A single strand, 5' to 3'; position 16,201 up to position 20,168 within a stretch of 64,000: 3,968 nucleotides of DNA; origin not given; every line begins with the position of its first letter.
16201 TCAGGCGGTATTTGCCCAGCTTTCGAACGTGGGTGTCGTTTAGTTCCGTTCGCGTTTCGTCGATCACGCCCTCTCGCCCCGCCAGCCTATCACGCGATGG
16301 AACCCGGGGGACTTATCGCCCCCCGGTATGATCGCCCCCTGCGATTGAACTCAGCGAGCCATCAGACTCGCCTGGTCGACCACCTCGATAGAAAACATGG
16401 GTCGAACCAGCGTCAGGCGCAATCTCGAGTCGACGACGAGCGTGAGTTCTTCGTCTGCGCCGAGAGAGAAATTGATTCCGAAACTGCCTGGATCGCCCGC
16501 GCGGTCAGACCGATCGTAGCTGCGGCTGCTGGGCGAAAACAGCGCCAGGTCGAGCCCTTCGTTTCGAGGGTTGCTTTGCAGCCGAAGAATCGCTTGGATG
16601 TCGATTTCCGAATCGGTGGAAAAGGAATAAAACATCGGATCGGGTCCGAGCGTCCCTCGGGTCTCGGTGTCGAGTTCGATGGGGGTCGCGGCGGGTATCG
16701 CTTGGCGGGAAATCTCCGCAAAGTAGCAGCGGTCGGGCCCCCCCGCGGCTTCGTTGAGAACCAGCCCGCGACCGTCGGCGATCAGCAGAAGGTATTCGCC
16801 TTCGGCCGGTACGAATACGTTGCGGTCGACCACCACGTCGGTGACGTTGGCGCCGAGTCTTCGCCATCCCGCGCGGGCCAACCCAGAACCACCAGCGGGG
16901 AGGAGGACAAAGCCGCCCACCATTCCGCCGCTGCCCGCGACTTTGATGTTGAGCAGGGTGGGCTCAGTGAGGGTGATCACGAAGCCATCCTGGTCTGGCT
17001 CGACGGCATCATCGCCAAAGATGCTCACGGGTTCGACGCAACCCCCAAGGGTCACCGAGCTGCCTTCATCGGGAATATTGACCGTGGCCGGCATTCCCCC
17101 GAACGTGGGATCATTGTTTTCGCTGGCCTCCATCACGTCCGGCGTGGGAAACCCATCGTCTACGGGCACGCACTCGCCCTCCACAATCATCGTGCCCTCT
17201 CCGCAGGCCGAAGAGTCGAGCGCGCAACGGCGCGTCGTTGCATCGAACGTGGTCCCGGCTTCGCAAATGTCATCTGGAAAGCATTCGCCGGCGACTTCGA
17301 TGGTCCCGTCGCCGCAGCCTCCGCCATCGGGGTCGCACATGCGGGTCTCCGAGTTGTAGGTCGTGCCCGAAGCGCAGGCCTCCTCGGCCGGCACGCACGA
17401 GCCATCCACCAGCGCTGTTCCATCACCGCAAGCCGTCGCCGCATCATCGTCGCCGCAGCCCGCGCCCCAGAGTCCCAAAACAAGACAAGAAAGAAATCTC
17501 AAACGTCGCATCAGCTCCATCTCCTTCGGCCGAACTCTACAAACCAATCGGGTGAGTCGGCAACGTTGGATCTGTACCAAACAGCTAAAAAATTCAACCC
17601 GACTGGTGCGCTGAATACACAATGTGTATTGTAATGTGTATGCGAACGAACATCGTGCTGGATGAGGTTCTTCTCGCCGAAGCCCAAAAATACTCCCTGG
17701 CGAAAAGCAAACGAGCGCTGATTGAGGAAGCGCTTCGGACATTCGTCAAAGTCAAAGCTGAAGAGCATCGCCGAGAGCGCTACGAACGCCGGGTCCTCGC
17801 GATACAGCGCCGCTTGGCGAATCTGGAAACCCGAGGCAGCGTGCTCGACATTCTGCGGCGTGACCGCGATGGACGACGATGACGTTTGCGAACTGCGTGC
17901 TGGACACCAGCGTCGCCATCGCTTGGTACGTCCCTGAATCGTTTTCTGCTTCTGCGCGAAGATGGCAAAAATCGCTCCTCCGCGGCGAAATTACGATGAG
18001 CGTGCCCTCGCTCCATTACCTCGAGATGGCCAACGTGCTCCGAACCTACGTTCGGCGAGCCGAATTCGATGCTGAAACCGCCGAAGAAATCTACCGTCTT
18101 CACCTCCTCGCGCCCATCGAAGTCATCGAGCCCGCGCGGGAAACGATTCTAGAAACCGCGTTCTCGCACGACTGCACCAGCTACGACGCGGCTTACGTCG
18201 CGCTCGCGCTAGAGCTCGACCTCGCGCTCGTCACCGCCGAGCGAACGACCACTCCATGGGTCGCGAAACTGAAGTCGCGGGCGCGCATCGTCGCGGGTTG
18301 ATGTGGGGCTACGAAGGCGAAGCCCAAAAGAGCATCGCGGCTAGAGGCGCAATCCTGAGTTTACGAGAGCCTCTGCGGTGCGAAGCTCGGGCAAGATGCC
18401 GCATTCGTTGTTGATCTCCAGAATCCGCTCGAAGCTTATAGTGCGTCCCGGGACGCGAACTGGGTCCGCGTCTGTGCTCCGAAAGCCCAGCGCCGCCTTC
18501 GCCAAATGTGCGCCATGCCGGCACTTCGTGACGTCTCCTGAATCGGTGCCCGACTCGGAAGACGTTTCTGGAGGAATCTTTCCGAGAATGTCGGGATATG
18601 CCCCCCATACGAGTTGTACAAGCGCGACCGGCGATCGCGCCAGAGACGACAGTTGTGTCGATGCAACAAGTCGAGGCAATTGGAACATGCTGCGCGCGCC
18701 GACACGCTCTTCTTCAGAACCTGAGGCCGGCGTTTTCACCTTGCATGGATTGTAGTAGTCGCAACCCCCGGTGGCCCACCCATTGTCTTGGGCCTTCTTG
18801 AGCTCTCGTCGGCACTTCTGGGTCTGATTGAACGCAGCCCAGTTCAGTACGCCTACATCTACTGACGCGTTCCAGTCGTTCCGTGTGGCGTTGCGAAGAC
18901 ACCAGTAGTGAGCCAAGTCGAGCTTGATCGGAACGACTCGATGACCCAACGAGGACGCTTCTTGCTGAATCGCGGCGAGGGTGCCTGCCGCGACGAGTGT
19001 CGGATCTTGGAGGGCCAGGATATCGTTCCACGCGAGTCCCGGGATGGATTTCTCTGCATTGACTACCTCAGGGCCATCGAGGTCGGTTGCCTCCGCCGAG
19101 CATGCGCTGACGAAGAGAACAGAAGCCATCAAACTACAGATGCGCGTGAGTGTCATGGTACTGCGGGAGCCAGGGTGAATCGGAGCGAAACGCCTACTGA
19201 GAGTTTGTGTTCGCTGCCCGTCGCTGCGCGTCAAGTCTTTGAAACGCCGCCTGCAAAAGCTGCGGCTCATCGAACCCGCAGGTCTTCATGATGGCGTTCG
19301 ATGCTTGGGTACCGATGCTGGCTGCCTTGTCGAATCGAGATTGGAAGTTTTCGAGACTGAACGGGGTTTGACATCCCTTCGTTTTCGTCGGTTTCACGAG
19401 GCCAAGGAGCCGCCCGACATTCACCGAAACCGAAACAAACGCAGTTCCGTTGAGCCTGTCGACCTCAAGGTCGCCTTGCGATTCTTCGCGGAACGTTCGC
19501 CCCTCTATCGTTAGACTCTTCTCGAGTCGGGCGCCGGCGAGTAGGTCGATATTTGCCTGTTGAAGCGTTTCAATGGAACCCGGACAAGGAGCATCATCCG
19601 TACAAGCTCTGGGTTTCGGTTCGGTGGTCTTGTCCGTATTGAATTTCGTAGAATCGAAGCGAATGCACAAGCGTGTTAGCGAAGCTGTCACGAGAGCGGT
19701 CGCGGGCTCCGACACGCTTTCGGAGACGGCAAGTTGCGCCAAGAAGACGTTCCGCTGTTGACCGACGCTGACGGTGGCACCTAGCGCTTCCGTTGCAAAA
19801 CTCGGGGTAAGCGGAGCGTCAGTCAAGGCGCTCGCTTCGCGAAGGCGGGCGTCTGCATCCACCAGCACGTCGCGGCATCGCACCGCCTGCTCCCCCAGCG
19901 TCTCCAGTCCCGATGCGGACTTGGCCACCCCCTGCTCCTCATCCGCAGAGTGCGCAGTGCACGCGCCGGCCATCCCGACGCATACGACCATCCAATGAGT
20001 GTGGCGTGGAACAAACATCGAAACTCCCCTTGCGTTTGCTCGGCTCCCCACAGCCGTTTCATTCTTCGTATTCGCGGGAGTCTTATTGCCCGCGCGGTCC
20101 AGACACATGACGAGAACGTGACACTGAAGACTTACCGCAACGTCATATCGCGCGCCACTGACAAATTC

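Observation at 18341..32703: Nine orphan lipoproteins share a short pro-leader (C-x-A...EK[S/A]) but have unrelated C-termini: candidate polymorphic released-effector system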

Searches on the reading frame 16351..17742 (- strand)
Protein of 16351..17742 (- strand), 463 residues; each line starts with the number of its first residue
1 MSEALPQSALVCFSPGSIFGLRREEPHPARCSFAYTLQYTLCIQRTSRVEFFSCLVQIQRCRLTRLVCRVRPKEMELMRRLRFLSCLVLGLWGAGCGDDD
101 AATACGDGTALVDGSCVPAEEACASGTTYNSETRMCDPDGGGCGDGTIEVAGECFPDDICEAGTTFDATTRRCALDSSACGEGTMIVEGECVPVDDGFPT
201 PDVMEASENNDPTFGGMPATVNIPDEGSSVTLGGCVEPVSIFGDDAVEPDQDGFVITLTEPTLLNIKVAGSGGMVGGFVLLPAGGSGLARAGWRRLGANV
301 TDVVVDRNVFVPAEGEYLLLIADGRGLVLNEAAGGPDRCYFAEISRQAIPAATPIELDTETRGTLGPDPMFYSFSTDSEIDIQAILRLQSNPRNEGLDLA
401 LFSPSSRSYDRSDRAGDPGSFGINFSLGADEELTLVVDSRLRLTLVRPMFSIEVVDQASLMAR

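Call 59: search_protein_families(library=pfam, proteins=[window:16351-17742:-], max_evalue=0.01)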
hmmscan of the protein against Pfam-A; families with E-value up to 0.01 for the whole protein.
window:16351-17742:- (463 aa): 1 family
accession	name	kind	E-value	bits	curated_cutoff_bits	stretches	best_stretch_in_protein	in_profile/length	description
PF01607.29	CBM_14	-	0.00014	22.3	22.1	0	117-139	27-47/53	Chitin binding Peritrophin-A domain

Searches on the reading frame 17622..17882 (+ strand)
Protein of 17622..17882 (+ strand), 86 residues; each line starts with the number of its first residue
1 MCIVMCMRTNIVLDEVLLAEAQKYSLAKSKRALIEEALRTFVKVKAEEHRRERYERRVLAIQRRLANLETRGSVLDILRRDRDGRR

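Call 59: search_protein_families(library=pfam, proteins=[window:17622-17882:+], max_evalue=0.01)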
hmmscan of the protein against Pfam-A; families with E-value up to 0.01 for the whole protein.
window:17622-17882:+ (86 aa): 2 families
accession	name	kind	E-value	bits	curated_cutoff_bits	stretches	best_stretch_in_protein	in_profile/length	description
PF09957.15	VapB_antitoxin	-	6.2e-13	48.8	23.4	1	7-46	1-40/47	Bacterial antitoxin of type II TA system, VapB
PF07362.18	CcdA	-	0.0082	16.9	22.4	1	8-79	3-69/71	Post-segregation antitoxin CcdA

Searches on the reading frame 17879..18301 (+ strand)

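Call 59: search_protein_families(library=pfam, proteins=[window:17879-18301:+], max_evalue=0.01)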
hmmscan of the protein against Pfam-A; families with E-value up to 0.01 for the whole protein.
window:17879-18301:+ (140 aa): 2 families
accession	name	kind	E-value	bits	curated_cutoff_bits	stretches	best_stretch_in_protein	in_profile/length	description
PF01850.27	PIN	-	4.1e-10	40.7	23.6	1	7-120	2-110/120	PIN domain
PF13470.12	PIN_3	-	0.0015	19.8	27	1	6-87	2-81/115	PIN domain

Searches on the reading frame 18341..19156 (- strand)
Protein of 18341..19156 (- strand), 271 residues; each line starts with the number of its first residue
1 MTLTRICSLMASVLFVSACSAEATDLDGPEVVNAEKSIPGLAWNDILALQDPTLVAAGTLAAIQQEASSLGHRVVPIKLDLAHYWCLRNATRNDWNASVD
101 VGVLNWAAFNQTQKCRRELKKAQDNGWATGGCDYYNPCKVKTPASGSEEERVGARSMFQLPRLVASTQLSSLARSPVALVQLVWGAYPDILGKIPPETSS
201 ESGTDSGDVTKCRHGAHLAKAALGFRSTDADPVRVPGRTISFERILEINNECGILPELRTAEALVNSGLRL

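Call 6: search_protein_families(library=pfam, proteins=[window:18341-19156:-], max_evalue=0.1)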
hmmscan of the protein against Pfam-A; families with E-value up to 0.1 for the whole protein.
window:18341-19156:- (271 aa): 0 families

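Call 7: search_protein_families(library=ncbifam, proteins=[window:18341-19156:-], max_evalue=0.1)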
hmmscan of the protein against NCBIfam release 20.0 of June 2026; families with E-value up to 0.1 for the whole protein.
window:18341-19156:- (271 aa): 0 families

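Call 62: find_homologous_proteins(query=window:18341-19156:-, max_evalue=0.001)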
Query window:18341-19156:- (271 aa): 1 proteins with E <= 0.001 among 2416 candidates.
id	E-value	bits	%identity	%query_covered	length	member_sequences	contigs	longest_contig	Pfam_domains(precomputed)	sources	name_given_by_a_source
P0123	1.6e-178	610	100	100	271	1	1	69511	-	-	-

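Call 71: search_protein_families(library=phrogs, proteins=[window:18341-19156:-], max_evalue=0.01)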
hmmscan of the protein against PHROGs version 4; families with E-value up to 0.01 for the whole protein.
window:18341-19156:- (271 aa): 0 families

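Call 72: search_protein_families(library=padloc, proteins=[window:18341-19156:-], max_evalue=0.01)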
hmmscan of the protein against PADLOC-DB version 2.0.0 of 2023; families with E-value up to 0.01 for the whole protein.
window:18341-19156:- (271 aa): 0 families

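Call 74: predict_structure(protein=window:18344-19102:-)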
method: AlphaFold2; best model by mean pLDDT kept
length: 253 residues; sequences in the alignment: 1
mean_pLDDT: 39.9   pTM: 0.28
mean pLDDT of the five models: 39.9, 36.5, 34.3, 34.2, 34.0
residues with pLDDT >= 90: 0; 70-90: 2; 50-70: 39; < 50: 212
segments of 3 or more residues with pLDDT < 50: 1-94, 114-122, 134-221, 235-253
pLDDT, mean of each block of 10 residues (from residue 1): 27 29 29 30 40 32 32 31 37 52 63 46 52 45 31 34 36 42 42 46 41 42 56 49 35 27
secondary structure, 60 per line:
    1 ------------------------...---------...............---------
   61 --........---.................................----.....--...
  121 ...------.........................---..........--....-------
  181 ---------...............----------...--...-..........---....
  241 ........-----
elements in order: H37-51 H63-70 H74-106 E111-115 E118-123 H130-154 H158-167 H170-173 H190-204 E215-217 E220-222 H224-233 H237-248

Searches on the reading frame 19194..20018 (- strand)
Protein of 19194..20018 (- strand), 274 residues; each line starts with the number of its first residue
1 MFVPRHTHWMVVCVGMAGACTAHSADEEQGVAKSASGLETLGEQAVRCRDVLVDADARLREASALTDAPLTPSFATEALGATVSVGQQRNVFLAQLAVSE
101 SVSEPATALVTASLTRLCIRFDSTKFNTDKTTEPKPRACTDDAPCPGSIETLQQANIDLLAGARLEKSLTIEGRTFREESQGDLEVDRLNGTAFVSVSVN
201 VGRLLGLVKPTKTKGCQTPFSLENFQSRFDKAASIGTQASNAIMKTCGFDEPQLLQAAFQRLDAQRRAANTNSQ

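Call 6: search_protein_families(library=pfam, proteins=[window:19194-20018:-], max_evalue=0.1)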
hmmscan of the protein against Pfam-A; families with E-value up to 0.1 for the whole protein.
window:19194-20018:- (274 aa): 0 families

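Call 7: search_protein_families(library=ncbifam, proteins=[window:19194-20018:-], max_evalue=0.1)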
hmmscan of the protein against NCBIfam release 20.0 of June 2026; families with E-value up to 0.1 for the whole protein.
window:19194-20018:- (274 aa): 1 family
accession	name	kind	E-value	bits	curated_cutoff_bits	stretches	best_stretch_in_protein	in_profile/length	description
TIGR01189.1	ccmA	equivalog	0.086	12.5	131.6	0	64-119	111-168/198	heme ABC exporter ATP-binding protein CcmA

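Call 71: search_protein_families(library=phrogs, proteins=[window:19194-20018:-], max_evalue=0.01)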
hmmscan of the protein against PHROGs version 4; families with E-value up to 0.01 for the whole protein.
window:19194-20018:- (274 aa): 0 families

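Call 72: search_protein_families(library=padloc, proteins=[window:19194-20018:-], max_evalue=0.01)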
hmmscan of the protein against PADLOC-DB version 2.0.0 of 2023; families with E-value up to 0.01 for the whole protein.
window:19194-20018:- (274 aa): 0 families
